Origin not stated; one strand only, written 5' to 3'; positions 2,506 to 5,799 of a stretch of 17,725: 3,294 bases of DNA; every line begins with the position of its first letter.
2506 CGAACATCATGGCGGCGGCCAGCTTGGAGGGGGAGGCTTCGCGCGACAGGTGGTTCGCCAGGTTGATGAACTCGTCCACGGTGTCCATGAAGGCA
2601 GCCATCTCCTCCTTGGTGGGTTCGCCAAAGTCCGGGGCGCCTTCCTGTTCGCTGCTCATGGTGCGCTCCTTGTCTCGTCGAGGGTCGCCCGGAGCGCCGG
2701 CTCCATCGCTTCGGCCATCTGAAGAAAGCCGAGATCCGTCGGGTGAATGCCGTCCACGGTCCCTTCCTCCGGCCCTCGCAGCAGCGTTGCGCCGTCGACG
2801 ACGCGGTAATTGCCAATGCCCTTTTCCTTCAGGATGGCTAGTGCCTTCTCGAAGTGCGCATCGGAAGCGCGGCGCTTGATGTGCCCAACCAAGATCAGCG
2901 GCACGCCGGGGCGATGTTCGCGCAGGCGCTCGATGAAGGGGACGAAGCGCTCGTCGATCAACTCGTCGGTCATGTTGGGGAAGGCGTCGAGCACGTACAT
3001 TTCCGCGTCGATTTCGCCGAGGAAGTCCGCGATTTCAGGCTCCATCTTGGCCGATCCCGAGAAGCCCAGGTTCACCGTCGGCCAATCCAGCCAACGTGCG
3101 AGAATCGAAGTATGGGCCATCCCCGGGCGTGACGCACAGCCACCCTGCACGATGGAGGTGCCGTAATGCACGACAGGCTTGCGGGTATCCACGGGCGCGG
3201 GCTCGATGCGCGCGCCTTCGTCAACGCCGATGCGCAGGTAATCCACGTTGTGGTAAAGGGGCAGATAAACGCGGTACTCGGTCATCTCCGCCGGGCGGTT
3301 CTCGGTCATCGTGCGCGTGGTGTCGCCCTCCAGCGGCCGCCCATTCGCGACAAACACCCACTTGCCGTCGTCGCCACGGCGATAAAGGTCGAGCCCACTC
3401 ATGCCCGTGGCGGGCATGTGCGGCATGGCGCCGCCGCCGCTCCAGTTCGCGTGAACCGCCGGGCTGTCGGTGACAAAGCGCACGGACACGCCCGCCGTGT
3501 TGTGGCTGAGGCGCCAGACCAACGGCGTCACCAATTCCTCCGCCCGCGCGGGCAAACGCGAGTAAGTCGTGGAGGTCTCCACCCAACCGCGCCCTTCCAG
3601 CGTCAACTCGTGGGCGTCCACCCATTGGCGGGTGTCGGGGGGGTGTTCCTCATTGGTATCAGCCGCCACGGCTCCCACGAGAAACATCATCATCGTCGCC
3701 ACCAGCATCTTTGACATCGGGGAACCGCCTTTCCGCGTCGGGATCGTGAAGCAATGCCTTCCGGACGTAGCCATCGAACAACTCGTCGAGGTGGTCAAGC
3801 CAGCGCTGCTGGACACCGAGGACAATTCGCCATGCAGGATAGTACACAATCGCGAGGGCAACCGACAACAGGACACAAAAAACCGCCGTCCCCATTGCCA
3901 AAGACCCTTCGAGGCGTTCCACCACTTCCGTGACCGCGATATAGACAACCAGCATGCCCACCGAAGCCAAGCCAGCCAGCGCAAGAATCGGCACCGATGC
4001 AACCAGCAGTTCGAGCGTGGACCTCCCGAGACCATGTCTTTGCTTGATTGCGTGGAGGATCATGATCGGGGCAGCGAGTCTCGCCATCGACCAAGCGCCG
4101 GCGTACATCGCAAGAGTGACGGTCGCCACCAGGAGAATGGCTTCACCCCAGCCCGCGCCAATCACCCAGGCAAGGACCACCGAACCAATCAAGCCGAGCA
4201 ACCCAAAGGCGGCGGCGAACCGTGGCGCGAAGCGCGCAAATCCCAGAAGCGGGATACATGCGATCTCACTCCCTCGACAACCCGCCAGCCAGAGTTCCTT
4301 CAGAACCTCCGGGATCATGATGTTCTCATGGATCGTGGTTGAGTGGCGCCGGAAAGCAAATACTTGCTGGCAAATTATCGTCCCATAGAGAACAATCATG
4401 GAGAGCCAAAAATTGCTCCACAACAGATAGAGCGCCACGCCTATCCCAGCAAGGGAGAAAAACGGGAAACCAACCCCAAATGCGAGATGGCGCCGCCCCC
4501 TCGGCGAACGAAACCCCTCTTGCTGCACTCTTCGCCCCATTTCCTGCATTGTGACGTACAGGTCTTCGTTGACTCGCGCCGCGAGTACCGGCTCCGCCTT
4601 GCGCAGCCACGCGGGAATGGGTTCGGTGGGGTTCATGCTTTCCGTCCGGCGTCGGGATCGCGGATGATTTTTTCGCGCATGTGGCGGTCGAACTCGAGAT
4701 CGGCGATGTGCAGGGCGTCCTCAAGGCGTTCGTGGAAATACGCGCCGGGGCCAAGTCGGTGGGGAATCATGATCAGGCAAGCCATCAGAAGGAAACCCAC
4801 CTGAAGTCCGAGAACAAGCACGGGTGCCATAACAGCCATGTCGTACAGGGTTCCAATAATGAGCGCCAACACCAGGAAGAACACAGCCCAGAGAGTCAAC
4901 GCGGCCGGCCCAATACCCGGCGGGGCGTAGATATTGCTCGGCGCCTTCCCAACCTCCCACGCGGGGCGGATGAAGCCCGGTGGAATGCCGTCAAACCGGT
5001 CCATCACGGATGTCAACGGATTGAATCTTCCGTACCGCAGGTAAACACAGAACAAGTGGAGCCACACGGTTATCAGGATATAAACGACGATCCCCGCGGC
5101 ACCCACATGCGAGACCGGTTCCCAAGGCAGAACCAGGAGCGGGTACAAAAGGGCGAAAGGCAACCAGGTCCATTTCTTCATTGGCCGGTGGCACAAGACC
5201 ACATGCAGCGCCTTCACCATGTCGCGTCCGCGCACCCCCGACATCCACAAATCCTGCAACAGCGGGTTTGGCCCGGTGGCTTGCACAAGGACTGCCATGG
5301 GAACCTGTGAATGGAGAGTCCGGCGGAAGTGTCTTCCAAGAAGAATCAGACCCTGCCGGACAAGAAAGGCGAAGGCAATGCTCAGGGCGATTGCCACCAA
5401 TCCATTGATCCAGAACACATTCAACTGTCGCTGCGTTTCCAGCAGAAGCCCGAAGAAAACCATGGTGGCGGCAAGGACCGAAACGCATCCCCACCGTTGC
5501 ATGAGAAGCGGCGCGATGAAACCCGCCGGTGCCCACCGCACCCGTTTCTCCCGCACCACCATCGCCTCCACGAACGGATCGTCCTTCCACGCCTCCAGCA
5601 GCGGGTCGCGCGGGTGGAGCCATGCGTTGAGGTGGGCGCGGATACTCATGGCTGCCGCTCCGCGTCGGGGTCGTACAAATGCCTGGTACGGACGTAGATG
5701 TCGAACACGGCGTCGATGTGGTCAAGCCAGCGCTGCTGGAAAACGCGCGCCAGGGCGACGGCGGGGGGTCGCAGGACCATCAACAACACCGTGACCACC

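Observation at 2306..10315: An ~8 kb translationally coupled operon links an amidohydrolase, a 12-TM protein, the A/B module, a secreted SGNH hydrolase and a His-rich DUF3144 protein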

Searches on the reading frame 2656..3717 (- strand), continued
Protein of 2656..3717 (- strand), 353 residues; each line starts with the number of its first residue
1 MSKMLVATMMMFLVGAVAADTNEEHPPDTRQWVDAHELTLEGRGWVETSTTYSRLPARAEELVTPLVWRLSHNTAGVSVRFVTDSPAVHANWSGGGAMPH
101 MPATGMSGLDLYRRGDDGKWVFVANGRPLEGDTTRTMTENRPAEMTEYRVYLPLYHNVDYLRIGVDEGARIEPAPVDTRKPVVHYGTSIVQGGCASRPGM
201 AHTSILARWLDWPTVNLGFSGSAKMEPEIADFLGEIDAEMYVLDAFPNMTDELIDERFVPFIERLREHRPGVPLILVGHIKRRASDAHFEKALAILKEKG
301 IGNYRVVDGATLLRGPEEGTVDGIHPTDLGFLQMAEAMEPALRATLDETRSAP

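Call 97: find_encoding_contigs(protein=P0059, flank=10000, max_places=2)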
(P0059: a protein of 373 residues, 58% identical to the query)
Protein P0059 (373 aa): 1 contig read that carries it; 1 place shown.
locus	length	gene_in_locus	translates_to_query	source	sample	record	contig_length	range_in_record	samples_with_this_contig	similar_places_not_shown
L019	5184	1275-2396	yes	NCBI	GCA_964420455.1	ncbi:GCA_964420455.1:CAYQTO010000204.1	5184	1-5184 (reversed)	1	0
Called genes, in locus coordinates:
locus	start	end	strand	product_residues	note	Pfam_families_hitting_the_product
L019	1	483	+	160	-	?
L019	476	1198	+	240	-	PF00702:Hydrolase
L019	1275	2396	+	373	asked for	PF14607:GxDLY, PF14606:Lipase_GDSL_3, PF13472:Lipase_GDSL_2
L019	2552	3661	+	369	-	PF00702:Hydrolase (faint), PF13242:Hydrolase_like, PF01467:CTP_transf_like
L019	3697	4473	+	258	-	PF00702:Hydrolase, PF13419:HAD_2, PF13242:Hydrolase_like (weak)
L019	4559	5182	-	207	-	?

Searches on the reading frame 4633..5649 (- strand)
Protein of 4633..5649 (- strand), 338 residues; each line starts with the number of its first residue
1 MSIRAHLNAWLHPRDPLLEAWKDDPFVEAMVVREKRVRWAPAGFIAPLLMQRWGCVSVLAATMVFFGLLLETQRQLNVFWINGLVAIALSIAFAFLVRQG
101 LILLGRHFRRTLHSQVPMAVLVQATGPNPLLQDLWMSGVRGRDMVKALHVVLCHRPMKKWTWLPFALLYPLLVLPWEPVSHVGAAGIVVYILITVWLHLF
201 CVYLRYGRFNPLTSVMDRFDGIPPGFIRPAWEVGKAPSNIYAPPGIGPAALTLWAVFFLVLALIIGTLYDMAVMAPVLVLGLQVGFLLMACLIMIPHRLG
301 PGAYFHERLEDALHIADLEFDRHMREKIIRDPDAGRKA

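Call 4: search_protein_families(library=pfam, proteins=[window:4633-5649:-], max_evalue=0.1)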
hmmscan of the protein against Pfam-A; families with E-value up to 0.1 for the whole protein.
window:4633-5649:- (338 aa): 0 families

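Call 5: search_protein_families(library=ncbifam, proteins=[window:4633-5649:-], max_evalue=0.1)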
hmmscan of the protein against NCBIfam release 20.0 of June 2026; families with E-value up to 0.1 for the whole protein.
window:4633-5649:- (338 aa): 0 families

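Call 58: search_protein_families(library=padloc, proteins=[window:4633-5649:-], max_evalue=0.1)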
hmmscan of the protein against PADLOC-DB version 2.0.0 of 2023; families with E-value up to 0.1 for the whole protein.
window:4633-5649:- (338 aa): 0 families

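Call 59: search_protein_families(library=phrogs, proteins=[window:4633-5649:-], max_evalue=0.1)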
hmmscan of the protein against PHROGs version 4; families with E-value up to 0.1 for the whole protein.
window:4633-5649:- (338 aa): 0 families

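Call 89: find_related_loci(query=A7, collection=metagenome_contigs, flank=10000)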
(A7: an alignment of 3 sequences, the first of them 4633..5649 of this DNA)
Query A7 (338 aa) in metagenome_contigs; peptide patterns used: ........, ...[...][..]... (x = any residue, [..] = any of these).
108 stretches matched a pattern, but none encodes a relative of the query by tblastn (E <= 1e-3).
